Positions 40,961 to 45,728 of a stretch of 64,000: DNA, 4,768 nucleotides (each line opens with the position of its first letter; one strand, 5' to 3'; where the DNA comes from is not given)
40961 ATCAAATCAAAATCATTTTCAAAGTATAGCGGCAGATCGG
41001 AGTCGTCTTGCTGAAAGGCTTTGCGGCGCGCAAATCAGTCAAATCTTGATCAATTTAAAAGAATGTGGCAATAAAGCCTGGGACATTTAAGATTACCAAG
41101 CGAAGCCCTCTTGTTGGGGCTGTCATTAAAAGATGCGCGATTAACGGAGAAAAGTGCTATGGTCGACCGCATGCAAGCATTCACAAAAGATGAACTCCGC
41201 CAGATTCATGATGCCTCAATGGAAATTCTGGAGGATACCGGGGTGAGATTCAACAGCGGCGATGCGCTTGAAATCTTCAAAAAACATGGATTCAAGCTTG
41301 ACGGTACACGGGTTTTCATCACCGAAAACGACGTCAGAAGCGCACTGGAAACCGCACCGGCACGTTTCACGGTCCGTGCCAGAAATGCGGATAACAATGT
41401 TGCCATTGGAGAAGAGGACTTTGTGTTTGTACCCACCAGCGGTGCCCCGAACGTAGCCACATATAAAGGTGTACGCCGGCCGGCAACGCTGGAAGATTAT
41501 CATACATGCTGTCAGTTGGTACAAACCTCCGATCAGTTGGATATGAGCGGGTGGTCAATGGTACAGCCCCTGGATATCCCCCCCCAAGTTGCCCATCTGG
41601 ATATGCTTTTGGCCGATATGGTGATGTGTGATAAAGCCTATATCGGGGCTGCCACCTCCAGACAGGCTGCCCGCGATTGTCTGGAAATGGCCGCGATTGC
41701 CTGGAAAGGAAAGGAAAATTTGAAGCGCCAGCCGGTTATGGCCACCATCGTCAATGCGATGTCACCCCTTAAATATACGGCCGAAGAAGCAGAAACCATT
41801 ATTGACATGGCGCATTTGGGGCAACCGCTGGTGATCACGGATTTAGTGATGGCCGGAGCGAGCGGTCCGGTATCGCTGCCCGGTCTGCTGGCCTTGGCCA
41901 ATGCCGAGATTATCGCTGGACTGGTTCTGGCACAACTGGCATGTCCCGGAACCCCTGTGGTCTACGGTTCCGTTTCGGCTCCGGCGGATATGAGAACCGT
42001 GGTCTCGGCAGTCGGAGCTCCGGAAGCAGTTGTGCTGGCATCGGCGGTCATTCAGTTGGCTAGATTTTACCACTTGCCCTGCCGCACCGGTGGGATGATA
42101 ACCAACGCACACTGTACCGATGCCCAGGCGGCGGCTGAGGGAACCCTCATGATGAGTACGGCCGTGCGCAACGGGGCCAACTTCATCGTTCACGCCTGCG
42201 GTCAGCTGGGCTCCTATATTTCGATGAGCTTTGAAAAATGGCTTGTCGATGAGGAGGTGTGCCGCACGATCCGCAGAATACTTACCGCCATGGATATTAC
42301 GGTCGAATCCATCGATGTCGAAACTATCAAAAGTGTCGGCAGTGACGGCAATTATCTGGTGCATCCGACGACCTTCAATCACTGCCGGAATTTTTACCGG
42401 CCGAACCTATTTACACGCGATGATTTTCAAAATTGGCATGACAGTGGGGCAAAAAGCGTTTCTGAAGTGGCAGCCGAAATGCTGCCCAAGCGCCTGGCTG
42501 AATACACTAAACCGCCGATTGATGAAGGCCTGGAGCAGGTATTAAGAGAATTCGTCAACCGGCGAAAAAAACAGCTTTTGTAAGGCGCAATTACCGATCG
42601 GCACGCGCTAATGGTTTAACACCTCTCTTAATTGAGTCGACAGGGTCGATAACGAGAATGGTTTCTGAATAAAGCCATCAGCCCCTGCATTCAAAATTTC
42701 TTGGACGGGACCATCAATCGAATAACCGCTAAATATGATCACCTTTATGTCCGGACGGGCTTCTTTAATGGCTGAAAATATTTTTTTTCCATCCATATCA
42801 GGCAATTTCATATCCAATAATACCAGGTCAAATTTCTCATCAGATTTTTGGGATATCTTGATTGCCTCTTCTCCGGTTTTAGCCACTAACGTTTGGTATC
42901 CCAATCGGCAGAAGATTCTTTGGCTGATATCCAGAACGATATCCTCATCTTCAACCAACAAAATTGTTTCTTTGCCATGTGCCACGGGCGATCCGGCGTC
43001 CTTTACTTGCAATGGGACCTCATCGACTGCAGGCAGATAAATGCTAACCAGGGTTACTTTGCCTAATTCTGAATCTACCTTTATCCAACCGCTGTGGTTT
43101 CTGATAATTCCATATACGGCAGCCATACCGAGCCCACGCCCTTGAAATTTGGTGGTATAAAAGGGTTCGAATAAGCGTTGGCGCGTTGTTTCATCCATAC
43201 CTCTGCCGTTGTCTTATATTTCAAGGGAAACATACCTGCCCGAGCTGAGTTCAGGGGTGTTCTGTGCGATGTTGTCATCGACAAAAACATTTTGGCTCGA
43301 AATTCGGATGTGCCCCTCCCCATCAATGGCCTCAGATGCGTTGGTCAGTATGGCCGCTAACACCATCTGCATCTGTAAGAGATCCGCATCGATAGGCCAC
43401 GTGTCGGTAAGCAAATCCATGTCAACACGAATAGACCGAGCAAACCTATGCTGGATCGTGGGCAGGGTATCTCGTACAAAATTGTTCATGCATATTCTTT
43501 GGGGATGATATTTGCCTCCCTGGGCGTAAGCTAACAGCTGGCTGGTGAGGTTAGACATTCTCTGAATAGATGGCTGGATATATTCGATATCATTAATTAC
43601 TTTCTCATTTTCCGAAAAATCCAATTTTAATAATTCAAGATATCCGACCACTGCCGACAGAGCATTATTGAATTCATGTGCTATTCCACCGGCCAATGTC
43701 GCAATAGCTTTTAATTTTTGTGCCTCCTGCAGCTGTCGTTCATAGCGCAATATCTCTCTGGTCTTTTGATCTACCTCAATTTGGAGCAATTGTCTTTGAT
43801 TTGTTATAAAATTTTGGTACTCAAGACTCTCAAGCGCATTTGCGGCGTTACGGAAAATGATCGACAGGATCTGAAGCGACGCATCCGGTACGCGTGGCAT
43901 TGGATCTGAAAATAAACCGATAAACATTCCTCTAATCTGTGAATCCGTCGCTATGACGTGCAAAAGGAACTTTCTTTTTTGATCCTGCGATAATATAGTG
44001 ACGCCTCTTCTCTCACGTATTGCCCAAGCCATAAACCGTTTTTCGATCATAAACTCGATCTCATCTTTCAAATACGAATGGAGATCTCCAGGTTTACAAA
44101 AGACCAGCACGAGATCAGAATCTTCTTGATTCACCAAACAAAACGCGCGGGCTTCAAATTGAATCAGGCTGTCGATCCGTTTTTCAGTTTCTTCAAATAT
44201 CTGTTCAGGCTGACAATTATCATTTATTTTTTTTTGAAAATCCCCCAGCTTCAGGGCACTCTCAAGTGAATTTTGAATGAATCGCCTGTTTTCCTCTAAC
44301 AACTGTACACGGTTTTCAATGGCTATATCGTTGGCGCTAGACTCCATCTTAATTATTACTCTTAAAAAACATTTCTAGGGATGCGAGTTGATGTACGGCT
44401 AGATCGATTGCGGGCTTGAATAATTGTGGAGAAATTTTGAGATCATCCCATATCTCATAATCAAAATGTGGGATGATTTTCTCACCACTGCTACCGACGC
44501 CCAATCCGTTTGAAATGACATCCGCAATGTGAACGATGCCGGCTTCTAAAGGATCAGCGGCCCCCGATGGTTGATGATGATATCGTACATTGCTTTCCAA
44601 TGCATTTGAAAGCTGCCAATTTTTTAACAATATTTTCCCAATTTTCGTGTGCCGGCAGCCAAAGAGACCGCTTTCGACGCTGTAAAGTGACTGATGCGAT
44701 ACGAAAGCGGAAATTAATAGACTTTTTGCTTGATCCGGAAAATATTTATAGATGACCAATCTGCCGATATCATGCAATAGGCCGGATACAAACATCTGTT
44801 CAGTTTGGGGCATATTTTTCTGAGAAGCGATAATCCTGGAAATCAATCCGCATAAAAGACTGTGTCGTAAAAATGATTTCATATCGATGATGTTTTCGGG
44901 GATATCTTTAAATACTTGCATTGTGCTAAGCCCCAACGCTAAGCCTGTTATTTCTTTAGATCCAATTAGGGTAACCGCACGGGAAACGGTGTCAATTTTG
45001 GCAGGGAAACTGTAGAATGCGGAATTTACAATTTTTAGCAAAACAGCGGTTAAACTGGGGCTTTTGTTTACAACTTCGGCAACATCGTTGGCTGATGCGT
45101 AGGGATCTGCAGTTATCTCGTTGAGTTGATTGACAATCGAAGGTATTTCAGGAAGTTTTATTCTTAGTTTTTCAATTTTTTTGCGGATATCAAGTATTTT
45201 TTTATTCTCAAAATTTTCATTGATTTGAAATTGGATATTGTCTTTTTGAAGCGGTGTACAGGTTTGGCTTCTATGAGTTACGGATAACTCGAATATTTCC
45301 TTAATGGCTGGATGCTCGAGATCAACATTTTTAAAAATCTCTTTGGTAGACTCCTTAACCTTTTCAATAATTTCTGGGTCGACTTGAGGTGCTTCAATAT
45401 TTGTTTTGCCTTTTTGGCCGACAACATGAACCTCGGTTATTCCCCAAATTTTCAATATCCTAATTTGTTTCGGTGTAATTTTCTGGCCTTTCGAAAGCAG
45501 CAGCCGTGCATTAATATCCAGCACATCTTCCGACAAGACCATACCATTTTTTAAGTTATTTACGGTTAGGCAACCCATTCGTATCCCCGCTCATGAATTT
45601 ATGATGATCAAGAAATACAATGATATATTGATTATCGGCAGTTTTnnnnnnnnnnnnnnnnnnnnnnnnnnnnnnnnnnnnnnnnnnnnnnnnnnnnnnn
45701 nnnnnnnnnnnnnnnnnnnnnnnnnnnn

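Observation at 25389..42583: Island combining two non-Pyl MttB methyltransferases with SoxBDAG, but no corrinoid protein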

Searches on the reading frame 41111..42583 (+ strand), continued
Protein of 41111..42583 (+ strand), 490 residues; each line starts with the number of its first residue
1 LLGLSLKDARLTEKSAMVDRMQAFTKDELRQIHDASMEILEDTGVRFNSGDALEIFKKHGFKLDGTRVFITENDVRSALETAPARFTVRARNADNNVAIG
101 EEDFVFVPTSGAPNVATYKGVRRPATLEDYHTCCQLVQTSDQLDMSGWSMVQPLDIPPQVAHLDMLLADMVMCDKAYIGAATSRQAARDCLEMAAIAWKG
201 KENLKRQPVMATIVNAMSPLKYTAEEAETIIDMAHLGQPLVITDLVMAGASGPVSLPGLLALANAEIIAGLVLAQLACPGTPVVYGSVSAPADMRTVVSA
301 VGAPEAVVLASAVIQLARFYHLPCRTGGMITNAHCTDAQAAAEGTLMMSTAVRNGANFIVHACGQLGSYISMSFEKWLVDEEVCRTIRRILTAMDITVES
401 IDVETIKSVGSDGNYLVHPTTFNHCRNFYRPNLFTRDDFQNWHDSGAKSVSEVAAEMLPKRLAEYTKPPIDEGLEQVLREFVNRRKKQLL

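Call 53: find_encoding_contigs(protein=P0001, flank=10000, max_places=4)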
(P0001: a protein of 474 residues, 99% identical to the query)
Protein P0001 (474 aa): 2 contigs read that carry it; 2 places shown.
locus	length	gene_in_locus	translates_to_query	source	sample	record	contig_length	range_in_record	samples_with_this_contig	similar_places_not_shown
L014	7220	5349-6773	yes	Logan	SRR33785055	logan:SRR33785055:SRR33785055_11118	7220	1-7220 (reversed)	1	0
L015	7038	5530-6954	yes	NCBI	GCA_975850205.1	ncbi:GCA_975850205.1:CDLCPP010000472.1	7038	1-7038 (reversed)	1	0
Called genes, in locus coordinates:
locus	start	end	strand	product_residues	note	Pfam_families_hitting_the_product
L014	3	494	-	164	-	?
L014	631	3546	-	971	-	PF13510:Fer2_4, PF00890:FAD_binding_2, PF01266:DAO, PF07992:Pyr_redox_2, PF12831:FAD_oxidored, PF17806:SO_alpha_A3, PF01571:GCV_T, PF08669:GCV_T_C, +3 more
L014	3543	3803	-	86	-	PF04267:SoxD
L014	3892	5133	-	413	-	PF00890:FAD_binding_2 (faint), PF01266:DAO, PF13738:Pyr_redox_3 (faint)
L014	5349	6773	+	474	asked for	PF06253:MTTB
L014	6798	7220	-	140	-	?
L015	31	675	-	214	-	-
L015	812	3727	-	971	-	PF13510:Fer2_4, PF00890:FAD_binding_2, PF01266:DAO, PF07992:Pyr_redox_2, PF12831:FAD_oxidored, PF17806:SO_alpha_A3, PF01571:GCV_T, PF08669:GCV_T_C, +3 more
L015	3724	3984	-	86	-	PF04267:SoxD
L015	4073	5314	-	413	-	PF00890:FAD_binding_2 (faint), PF01266:DAO, PF13738:Pyr_redox_3 (faint)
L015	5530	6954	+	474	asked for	PF06253:MTTB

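Call 70: find_encoding_contigs(protein=P0002, flank=10000, max_places=2)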
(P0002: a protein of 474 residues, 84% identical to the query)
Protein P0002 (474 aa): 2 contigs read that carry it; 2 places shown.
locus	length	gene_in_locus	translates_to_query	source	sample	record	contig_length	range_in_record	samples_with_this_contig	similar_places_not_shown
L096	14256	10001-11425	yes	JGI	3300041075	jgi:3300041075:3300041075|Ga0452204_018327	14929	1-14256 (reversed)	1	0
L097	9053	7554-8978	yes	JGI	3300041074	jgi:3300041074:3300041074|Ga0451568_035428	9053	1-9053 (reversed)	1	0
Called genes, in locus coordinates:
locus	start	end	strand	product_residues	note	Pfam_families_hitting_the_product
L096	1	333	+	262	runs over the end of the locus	PF08282:Hydrolase_3 (faint)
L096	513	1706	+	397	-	PF13416:SBP_bac_8, PF13343:SBP_bac_6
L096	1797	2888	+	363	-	PF00005:ABC_tran, PF13304:AAA_21 (faint), PF08402:TOBE_2 (weak)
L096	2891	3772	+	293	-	PF00528:BPD_transp_1 (weak)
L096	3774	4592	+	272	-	-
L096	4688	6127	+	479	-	PF00370:FGGY_N, PF02782:FGGY_C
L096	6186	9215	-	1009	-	PF00912:Transgly, PF00905:Transpeptidase (weak)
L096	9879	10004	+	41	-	-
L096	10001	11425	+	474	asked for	PF06253:MTTB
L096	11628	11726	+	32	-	-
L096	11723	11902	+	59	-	-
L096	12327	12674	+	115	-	-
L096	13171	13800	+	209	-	PF01590:GAF, PF13185:GAF_2, PF13492:GAF_3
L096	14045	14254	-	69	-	?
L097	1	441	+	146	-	?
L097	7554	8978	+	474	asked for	PF06253:MTTB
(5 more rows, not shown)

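Call 71: find_encoding_contigs(protein=P0013, flank=10000, max_places=2)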
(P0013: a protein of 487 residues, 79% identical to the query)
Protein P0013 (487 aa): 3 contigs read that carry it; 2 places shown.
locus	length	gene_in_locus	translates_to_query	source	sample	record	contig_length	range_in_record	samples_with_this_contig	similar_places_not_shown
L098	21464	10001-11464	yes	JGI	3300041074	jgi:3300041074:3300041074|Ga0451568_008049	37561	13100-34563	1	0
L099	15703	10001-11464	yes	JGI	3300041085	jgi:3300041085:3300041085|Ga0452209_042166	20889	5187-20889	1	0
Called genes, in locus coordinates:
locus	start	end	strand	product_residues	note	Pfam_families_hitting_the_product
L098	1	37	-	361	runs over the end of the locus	PF17396:DUF1611_N, PF07755:DUF1611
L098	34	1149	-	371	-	PF00291:PALP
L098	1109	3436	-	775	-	PF13185:GAF_2, PF01590:GAF, PF13492:GAF_3, PF05524:PEP-utilisers_N, PF00391:PEP-utilizers, PF02896:PEP-utilizers_C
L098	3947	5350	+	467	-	PF00072:Response_reg, PF00158:Sigma54_activat, PF13191:AAA_16 (weak), PF14532:Sigma54_activ_2, PF00004:AAA, PF07724:AAA_2, PF07728:AAA_5, PF25601:AAA_lid_14, +1 more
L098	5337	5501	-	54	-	-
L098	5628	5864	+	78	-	-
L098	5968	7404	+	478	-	PF13692:Glyco_trans_1_4 (faint), PF00534:Glycos_transf_1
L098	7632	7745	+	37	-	-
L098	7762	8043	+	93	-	-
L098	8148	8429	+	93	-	-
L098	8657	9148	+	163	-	PF21157:DksA_N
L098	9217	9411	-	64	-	-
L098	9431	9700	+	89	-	PF00216:Bac_DNA_binding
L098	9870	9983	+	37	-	PF02080:TrkA_C (weak)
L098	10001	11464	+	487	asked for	PF06253:MTTB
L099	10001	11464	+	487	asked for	PF06253:MTTB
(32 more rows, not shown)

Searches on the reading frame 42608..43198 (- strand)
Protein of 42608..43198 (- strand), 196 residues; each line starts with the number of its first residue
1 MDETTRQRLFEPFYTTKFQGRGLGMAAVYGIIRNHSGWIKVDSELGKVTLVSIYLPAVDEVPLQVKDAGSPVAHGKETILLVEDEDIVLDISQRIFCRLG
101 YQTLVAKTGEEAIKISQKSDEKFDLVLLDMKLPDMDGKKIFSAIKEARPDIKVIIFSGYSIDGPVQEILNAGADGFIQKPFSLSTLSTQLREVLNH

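Call 4: search_protein_families(library=pfam, proteins=[window:42608-43198:-])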
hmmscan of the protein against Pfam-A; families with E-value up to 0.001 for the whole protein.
window:42608-43198:- (196 aa): 2 families
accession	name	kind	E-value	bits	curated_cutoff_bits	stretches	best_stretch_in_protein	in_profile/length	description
PF00072.30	Response_reg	-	2e-24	86.3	30.2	1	79-190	1-110/111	Response regulator receiver domain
PF02518.31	HATPase_c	-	4e-08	34.1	26.4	1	1-57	49-109/111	Histidine kinase-, DNA gyrase B-, and HSP90-like ATPase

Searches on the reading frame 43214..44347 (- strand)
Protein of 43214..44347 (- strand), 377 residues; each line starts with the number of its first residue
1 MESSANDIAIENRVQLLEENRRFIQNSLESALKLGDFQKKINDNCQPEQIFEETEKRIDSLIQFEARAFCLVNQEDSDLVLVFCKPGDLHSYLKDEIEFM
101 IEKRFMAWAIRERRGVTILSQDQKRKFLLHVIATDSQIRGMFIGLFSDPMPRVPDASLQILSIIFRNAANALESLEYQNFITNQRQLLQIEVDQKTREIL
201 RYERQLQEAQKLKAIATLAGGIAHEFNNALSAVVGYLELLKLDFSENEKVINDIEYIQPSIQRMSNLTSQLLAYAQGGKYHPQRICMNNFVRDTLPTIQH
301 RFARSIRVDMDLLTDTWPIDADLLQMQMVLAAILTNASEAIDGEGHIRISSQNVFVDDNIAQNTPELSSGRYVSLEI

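Call 4: search_protein_families(library=pfam, proteins=[window:43214-44347:-])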
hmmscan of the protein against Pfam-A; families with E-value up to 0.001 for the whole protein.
window:43214-44347:- (377 aa): 2 families
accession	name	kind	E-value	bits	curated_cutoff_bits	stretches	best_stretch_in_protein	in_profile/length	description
PF00512.31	HisKA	-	2.7e-10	40.6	26.9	1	217-276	4-62/66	His Kinase A (phospho-acceptor) domain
PF13492.12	GAF_3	-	6.5e-05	23.8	27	1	47-173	2-128/129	GAF domain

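Call 92: find_encoding_contigs(protein=window:43214-44347:-, flank=3000, max_places=3)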
Protein window:43214-44347:- (377 aa): no gene with exactly this product is on record in the collection.

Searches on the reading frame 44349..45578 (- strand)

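Call 4: search_protein_families(library=pfam, proteins=[window:44349-45578:-])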
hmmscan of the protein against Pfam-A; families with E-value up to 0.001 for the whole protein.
window:44349-45578:- (409 aa): 2 families
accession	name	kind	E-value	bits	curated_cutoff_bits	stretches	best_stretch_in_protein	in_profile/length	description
PF08668.18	HDOD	-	2.2e-58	197.4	22.9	1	142-337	1-196/196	HDOD domain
PF01966.28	HD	-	2.6e-09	37.8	22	1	237-357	2-115/116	HD domain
